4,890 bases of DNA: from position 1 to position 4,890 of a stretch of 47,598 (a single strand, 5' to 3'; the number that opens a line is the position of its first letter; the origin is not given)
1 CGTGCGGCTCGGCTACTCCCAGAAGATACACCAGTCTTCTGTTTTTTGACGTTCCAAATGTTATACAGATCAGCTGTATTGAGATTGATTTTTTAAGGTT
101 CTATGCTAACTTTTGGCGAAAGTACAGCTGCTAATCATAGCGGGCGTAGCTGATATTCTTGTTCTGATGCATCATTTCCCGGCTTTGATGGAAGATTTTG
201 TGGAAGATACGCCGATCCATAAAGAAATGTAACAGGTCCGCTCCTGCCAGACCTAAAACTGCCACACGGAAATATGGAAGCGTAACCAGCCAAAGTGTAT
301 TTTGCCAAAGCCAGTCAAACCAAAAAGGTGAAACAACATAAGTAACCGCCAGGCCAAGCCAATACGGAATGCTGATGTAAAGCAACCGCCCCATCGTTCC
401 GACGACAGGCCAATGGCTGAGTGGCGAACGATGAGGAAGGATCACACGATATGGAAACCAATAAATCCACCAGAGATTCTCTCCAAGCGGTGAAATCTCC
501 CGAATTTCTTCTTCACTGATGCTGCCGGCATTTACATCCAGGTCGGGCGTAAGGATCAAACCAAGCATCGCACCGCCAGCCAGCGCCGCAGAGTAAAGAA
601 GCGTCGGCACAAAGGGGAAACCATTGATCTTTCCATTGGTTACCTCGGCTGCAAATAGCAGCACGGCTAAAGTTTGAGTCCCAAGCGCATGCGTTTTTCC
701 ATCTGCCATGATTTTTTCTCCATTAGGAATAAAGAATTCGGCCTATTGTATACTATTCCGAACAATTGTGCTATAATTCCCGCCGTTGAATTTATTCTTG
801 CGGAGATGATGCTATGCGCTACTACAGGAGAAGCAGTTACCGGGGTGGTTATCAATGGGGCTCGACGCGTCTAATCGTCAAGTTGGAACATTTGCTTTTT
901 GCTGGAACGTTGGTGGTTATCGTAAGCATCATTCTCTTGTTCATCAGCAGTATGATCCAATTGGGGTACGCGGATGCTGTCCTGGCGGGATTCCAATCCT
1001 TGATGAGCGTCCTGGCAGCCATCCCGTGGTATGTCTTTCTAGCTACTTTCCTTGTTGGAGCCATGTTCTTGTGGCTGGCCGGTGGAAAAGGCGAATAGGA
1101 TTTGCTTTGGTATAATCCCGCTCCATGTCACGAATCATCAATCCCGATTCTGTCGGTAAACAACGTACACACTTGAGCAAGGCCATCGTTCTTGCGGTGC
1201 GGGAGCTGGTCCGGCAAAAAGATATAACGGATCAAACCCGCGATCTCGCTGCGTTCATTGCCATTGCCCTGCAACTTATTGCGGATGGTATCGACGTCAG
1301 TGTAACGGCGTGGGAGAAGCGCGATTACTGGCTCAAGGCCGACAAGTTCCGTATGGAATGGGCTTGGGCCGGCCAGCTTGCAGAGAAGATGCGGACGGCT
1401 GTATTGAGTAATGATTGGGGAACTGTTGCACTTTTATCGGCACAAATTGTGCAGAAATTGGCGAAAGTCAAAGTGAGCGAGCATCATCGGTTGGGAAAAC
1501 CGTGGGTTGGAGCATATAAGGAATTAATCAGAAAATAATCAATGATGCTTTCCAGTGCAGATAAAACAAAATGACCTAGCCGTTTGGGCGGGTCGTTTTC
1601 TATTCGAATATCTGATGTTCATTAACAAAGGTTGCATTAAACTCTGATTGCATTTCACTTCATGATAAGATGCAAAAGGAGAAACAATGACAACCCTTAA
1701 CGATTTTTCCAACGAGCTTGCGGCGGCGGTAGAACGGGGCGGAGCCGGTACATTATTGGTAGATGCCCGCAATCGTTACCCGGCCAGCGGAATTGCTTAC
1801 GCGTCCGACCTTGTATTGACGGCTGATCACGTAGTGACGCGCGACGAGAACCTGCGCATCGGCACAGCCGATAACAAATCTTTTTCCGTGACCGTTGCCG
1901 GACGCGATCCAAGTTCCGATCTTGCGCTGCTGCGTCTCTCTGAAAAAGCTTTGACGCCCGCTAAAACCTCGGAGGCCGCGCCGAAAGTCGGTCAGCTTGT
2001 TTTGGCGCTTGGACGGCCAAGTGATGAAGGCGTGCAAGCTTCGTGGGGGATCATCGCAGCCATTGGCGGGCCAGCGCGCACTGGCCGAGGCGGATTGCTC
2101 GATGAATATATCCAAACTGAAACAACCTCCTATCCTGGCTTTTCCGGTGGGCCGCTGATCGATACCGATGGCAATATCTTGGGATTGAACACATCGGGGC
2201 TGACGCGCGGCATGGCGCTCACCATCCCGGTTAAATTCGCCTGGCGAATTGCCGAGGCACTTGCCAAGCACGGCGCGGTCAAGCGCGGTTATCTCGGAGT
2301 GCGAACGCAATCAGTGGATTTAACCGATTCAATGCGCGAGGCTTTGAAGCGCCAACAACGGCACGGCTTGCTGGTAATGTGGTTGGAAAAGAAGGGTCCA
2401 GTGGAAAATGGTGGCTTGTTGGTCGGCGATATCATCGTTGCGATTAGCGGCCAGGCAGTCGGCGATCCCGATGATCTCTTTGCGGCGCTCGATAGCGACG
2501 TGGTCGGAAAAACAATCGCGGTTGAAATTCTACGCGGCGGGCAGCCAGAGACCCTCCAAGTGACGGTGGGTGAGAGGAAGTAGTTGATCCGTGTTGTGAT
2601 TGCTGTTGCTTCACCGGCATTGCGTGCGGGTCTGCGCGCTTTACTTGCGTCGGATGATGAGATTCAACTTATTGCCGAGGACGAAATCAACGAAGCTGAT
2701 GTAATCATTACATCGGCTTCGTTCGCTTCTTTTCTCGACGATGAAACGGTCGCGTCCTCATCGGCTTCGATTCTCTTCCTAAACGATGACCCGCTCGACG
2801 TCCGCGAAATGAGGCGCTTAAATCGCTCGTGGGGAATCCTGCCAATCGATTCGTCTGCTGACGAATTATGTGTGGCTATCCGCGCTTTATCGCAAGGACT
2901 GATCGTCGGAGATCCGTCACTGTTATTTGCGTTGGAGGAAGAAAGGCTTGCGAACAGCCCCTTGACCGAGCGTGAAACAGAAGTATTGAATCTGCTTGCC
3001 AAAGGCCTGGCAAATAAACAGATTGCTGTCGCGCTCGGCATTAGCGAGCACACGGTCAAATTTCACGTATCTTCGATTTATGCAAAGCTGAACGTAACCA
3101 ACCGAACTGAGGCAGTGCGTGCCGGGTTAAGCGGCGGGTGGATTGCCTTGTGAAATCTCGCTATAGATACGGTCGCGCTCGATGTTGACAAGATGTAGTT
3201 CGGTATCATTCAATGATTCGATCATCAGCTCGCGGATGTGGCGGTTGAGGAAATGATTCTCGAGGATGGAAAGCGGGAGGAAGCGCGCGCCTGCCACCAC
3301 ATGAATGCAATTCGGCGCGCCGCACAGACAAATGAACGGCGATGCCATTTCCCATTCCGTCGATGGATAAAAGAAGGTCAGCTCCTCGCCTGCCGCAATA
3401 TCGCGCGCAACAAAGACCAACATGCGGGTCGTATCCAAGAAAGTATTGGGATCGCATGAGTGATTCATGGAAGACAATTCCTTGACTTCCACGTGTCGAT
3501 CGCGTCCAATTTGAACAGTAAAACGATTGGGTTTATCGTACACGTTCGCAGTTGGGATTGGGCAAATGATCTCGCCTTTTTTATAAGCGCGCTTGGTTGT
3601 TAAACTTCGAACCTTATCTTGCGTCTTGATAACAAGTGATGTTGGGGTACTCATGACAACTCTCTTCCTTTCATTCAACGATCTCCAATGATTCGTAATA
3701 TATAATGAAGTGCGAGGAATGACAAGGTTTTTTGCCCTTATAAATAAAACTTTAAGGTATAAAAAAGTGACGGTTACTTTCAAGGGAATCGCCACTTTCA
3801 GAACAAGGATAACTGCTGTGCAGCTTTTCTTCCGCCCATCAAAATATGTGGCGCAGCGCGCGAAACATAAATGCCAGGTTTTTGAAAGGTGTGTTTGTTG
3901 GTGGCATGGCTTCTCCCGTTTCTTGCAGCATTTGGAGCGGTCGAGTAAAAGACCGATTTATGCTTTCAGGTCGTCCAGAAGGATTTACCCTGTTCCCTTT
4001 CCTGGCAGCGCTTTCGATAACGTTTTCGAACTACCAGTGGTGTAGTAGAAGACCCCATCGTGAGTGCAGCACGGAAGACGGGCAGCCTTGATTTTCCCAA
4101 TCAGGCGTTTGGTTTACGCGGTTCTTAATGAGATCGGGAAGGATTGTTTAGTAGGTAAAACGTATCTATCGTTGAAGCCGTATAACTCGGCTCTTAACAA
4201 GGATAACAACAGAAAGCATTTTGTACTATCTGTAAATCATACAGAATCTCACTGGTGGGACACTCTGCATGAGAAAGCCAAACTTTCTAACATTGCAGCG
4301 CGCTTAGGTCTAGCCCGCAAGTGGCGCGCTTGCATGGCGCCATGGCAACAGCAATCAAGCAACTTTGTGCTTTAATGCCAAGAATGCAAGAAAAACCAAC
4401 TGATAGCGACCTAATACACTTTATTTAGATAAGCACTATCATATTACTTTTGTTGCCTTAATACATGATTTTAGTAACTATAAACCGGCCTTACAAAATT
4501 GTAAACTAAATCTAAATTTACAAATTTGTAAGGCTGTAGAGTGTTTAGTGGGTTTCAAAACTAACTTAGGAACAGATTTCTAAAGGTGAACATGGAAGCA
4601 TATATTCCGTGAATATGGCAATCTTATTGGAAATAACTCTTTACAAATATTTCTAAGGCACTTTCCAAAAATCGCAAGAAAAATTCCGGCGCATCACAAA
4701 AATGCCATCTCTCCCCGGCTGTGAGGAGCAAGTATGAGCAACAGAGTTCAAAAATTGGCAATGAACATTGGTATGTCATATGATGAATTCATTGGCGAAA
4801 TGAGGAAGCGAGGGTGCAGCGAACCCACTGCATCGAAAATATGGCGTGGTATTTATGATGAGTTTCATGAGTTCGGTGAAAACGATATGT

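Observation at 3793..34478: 94-bp direct repeat brackets the whole glycan cluster: island-like insertion at the 3' end of the radical-SAM gene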

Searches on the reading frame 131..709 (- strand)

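Call 6: search_protein_families(library=pfam, proteins=[window:131-709:-])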
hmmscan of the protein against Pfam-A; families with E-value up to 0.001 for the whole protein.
window:131-709:- (192 aa): 1 family
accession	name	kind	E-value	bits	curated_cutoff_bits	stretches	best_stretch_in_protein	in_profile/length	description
PF09988.15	DUF2227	-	4.1e-14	53.4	25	1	4-165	3-159/169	Uncharacterized metal-binding protein (DUF2227)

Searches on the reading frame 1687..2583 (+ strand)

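Call 6: search_protein_families(library=pfam, proteins=[window:1687-2583:+])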
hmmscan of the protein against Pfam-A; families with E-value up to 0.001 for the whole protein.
window:1687-2583:+ (298 aa): 4 families
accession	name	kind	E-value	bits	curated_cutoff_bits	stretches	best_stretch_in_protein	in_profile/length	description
PF13365.12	Trypsin_2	-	1.4e-27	97.7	27.6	1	33-167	1-144/144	Trypsin-like peptidase domain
PF13180.12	PDZ_2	-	7.1e-12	45.9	27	1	201-294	1-80/80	PDZ domain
PF00089.32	Trypsin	-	3.5e-10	40.5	20.6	1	30-179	24-204/220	Trypsin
PF17820.7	PDZ_6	-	2.5e-07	30.8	27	1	230-271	2-43/54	PDZ domain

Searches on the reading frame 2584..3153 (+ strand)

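Call 6: search_protein_families(library=pfam, proteins=[window:2584-3153:+])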
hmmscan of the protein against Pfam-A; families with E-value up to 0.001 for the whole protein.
window:2584-3153:+ (189 aa): 3 families
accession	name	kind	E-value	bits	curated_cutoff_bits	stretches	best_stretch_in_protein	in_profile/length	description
PF00196.25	GerE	-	1e-23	83.1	23.5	1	126-179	2-55/57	Bacterial regulatory proteins, luxR family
PF08281.18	Sigma70_r4_2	-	3.3e-05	23.9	25.7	1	127-167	11-52/54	Sigma-70, region 4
PF13384.12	HTH_23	-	0.0003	20.9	24.6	0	133-158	9-34/50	Homeodomain-like domain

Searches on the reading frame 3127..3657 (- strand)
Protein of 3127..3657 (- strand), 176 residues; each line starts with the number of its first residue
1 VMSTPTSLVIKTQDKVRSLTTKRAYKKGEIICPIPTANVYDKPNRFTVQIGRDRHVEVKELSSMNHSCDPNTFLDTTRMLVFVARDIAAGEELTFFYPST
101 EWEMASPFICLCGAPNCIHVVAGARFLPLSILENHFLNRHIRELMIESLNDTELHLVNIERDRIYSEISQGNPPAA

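Call 6: search_protein_families(library=pfam, proteins=[window:3127-3657:-])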
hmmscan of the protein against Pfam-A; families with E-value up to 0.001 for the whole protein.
window:3127-3657:- (176 aa): 1 family
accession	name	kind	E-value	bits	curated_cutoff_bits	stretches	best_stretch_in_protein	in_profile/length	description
PF00856.33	SET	-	5.1e-11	43.4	22.4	1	19-97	4-104/105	SET domain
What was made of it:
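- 3127..3657 (-): SET-domain gene, the ancestral downstream neighbour of the radical-SAM gene. Pfam SET, E = 5e-11 (call 6).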

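Call 46: search_protein_families(library=ncbifam, proteins=[window:3130-3657:-])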
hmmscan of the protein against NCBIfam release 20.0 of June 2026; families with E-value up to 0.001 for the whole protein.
window:3130-3657:- (176 aa): 0 families

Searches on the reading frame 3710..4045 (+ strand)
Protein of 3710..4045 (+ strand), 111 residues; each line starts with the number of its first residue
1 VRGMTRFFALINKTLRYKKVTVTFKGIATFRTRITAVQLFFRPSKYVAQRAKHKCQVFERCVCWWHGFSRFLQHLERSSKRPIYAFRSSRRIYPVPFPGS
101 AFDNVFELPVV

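Call 17: search_protein_families(library=pfam, proteins=[window:3710-4045:+])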
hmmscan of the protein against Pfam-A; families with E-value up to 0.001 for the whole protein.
window:3710-4045:+ (111 aa): 0 families

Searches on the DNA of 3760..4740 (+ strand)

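Call 69: search_dna_similar(query=window:3760-4740:+, collection=phages, mode=distant, max_rows=5)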
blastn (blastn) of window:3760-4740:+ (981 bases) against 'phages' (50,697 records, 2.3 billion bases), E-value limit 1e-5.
No match.

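Call 70: search_dna_similar(query=window:3760-4740:+, collection=plasmids, mode=distant, max_rows=5)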
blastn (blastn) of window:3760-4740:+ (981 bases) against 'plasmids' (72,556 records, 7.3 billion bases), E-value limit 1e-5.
No match.
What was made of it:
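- Tried and rejected: The left edge was searched against the phage and plasmid collections with no match (calls 69, 70).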

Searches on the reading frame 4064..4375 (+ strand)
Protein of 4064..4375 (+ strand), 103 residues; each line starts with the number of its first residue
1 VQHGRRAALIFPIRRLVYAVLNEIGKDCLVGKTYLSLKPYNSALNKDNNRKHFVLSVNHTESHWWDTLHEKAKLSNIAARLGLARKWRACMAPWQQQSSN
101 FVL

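Call 40: search_protein_families(library=pfam, max_evalue=0.01, proteins=[window:4064-4375:+])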
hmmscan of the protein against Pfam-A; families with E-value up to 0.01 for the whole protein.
window:4064-4375:+ (103 aa): 0 families
